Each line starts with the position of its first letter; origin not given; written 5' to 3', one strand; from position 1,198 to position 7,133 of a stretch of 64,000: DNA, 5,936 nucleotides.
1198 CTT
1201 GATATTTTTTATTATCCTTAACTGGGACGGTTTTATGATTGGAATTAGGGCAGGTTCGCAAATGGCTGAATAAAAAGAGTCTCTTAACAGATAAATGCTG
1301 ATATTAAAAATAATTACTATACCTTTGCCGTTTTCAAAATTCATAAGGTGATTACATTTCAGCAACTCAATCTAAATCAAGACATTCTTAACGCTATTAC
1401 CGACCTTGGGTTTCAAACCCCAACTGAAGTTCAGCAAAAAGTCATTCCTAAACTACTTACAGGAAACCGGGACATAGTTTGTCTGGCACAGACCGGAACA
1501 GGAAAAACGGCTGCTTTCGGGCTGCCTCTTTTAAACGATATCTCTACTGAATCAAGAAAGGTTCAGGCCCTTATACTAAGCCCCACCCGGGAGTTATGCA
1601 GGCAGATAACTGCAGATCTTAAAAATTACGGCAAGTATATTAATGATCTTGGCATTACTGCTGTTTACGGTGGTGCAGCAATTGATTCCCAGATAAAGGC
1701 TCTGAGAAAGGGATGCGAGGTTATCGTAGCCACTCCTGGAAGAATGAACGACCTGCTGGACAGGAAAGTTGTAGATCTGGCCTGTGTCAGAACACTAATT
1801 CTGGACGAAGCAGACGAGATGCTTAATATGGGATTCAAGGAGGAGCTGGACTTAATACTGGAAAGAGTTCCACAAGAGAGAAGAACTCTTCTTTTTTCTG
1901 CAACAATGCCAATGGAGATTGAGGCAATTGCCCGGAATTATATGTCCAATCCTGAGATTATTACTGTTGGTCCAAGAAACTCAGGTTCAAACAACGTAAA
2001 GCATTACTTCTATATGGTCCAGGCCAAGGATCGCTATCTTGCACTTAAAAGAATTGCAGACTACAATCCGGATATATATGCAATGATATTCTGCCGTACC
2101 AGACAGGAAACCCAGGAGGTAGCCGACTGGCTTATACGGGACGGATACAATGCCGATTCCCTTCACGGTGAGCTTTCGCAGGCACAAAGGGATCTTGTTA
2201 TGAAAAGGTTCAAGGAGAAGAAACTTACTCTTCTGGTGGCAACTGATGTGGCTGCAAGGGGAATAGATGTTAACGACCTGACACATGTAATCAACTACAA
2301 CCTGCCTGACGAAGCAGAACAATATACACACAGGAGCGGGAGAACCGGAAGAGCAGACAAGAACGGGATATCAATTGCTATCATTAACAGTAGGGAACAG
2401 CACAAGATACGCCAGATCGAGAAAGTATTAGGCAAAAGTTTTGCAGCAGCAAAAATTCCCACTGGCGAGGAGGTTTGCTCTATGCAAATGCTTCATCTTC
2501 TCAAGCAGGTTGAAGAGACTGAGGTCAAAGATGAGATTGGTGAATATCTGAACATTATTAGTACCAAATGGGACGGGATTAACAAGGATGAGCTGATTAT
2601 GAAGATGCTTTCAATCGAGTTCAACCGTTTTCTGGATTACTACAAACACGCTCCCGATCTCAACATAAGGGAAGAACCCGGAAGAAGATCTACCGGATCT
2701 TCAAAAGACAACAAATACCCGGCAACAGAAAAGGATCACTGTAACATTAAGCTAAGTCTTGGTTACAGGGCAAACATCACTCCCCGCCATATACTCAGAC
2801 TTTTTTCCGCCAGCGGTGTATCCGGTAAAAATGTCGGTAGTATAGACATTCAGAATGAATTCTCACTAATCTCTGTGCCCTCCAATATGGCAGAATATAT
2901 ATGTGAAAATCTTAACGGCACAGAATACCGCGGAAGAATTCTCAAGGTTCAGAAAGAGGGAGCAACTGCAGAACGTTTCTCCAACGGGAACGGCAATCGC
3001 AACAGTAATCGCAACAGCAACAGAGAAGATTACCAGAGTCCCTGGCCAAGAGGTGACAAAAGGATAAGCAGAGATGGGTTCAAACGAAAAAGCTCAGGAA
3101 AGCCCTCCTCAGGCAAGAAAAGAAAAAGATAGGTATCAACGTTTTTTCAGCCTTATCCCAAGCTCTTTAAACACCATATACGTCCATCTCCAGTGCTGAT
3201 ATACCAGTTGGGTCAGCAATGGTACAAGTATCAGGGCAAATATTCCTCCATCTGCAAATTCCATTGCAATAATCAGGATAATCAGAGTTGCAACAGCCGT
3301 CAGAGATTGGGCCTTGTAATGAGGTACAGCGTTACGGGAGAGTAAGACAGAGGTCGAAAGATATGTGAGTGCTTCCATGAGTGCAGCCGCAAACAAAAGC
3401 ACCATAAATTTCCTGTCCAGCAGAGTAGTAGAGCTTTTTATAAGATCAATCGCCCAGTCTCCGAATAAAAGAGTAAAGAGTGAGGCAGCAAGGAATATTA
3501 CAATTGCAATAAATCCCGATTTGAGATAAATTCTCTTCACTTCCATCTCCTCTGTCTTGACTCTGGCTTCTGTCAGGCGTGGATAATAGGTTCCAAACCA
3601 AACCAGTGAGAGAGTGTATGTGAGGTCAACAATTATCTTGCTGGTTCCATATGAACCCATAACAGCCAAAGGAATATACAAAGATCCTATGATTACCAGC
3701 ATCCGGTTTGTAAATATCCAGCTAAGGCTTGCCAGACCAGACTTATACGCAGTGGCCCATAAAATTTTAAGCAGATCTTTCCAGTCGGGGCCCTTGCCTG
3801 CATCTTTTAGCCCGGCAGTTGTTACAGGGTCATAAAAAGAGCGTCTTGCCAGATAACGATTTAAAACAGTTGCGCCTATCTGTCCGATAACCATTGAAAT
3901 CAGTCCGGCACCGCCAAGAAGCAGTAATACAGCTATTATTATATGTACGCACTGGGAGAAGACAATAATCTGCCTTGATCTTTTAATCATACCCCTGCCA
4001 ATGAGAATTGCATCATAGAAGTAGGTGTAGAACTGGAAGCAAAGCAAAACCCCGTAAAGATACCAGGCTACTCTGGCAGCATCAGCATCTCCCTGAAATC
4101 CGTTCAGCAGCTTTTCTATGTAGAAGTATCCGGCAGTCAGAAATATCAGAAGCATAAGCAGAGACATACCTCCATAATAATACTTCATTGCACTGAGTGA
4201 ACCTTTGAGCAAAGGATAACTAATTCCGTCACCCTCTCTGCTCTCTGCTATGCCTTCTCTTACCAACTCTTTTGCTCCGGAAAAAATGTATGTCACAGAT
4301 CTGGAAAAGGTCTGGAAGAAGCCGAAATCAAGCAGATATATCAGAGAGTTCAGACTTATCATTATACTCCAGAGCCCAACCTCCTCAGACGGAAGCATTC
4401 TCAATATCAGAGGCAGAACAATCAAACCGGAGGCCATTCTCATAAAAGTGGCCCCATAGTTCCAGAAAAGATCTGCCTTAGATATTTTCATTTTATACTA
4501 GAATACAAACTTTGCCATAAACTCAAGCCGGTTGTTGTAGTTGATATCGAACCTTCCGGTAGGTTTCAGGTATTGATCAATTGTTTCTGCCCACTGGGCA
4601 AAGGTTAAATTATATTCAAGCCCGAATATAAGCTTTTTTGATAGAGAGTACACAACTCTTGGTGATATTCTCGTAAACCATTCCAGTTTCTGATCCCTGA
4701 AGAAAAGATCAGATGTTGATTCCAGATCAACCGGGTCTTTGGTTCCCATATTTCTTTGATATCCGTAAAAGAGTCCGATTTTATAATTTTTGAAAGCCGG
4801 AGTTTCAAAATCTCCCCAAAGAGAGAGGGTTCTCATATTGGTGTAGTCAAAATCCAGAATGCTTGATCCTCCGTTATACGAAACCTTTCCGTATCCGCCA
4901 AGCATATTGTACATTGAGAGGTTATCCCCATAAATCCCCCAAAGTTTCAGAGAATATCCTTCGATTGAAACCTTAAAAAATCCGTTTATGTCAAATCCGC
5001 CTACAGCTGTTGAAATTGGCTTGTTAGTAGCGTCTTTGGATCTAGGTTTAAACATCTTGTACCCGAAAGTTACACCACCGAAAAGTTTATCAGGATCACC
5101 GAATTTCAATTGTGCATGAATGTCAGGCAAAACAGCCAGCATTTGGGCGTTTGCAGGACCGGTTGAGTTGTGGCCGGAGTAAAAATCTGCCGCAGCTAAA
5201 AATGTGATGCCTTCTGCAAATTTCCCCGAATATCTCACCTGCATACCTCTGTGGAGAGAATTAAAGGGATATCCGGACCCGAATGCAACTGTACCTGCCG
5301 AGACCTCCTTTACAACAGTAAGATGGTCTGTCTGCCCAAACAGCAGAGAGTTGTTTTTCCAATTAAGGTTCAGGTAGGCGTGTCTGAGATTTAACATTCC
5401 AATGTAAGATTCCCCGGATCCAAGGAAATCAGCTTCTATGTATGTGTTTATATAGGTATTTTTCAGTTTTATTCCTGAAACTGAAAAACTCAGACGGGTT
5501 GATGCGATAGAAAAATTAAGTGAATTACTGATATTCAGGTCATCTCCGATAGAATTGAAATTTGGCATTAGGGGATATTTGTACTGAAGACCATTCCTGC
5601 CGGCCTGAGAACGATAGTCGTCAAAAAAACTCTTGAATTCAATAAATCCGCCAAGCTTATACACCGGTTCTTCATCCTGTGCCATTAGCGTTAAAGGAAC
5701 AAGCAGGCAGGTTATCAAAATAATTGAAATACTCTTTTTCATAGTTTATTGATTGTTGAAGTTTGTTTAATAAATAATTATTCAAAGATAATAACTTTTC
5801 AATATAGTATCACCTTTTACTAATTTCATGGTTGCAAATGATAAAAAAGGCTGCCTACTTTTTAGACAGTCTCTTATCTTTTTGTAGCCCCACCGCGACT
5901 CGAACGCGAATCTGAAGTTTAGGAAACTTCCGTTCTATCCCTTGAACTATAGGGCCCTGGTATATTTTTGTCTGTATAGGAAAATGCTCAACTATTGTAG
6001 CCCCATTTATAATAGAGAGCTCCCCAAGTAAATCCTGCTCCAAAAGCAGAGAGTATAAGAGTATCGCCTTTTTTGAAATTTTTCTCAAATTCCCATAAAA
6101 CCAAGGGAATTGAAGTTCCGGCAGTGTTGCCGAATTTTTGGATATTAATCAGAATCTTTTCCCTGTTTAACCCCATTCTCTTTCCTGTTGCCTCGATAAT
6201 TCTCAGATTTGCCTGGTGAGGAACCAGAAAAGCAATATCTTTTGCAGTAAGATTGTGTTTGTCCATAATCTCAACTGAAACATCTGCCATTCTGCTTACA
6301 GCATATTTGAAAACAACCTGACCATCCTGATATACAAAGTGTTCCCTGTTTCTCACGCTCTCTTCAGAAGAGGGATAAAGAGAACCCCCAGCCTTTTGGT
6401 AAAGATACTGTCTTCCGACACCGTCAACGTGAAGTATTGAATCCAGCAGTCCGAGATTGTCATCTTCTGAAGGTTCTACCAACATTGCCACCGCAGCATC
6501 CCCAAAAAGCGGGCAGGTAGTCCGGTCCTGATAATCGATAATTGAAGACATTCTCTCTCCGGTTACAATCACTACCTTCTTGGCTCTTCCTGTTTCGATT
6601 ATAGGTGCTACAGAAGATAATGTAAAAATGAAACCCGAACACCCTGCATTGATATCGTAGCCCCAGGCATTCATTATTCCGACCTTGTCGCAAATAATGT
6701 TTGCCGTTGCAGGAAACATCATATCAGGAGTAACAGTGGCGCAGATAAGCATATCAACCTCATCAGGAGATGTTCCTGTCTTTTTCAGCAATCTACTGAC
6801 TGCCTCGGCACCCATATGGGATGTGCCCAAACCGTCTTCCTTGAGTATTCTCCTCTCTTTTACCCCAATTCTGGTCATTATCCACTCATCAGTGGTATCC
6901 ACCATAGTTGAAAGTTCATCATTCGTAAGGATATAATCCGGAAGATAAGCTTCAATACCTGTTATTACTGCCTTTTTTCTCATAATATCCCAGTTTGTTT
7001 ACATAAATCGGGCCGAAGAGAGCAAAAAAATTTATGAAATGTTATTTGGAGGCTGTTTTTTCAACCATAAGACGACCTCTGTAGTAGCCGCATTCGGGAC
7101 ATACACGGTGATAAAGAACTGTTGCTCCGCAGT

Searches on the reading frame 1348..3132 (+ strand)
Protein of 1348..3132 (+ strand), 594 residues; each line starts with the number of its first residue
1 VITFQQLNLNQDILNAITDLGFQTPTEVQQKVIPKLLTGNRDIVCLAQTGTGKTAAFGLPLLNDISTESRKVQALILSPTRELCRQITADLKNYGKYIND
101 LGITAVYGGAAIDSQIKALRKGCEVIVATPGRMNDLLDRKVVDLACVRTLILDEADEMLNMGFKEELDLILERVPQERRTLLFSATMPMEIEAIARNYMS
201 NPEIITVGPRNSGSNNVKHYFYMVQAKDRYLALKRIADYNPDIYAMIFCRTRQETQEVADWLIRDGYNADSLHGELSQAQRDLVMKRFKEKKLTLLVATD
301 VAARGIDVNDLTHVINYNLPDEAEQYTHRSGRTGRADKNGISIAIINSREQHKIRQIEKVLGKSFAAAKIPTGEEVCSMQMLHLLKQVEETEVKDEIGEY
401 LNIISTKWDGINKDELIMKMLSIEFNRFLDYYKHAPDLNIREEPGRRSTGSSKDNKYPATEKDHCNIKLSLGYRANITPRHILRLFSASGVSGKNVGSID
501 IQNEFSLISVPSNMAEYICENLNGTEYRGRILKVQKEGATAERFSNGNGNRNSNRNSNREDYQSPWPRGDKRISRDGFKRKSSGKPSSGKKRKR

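Call 39: search_protein_families(library=pfam, proteins=[window:1348-3132:+], max_evalue=1e-8)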
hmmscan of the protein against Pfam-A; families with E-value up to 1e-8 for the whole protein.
window:1348-3132:+ (594 aa): 3 families
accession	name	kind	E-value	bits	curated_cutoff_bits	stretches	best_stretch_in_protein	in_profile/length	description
PF00270.35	DEAD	-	1.1e-48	165.6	26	1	26-193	1-166/167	DEAD/DEAH box helicase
PF00271.37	Helicase_C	-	5.9e-30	104.2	23.5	1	240-336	13-109/110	Helicase conserved C-terminal domain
PF03880.21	DbpA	-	6.6e-14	52.1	25.6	1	467-535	2-71/72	DbpA RNA binding domain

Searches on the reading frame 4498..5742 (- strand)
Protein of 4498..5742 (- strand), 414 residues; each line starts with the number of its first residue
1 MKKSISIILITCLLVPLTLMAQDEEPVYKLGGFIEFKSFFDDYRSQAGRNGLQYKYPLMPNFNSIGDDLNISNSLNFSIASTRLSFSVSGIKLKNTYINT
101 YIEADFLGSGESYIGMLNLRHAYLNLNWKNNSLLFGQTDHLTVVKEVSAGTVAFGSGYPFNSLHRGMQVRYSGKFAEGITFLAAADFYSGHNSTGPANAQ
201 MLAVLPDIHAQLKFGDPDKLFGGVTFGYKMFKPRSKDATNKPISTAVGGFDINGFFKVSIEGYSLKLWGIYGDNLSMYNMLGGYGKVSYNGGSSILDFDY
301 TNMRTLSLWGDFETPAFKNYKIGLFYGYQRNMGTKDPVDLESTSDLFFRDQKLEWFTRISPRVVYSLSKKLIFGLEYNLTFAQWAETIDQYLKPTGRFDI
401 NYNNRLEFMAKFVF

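Call 39: search_protein_families(library=pfam, proteins=[window:4498-5742:-], max_evalue=1e-8)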
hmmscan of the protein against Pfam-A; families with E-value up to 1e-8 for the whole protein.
window:4498-5742:- (414 aa): 0 families

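Call 42: search_protein_families(library=pfam, proteins=[window:4498-5742:-], max_evalue=0.001)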
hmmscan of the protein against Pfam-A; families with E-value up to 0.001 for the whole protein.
window:4498-5742:- (414 aa): 1 family
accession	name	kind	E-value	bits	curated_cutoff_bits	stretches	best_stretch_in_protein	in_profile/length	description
PF19577.5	DcaP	-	8.2e-06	25.5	27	1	70-183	104-212/410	DcaP outer membrane protein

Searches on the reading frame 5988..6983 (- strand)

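Call 39: search_protein_families(library=pfam, proteins=[window:5988-6983:-], max_evalue=1e-8)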
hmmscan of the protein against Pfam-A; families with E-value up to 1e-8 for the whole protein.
window:5988-6983:- (331 aa): 2 families
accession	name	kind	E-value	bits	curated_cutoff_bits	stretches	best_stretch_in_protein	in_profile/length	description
PF08541.16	ACP_syn_III_C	-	3.4e-30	104.5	26.6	1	240-327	1-90/90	3-Oxoacyl-[acyl-carrier-protein (ACP)] synthase III C terminal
PF08545.16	ACP_syn_III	-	2.4e-26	91.9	24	1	109-188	1-80/80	3-Oxoacyl-[acyl-carrier-protein (ACP)] synthase III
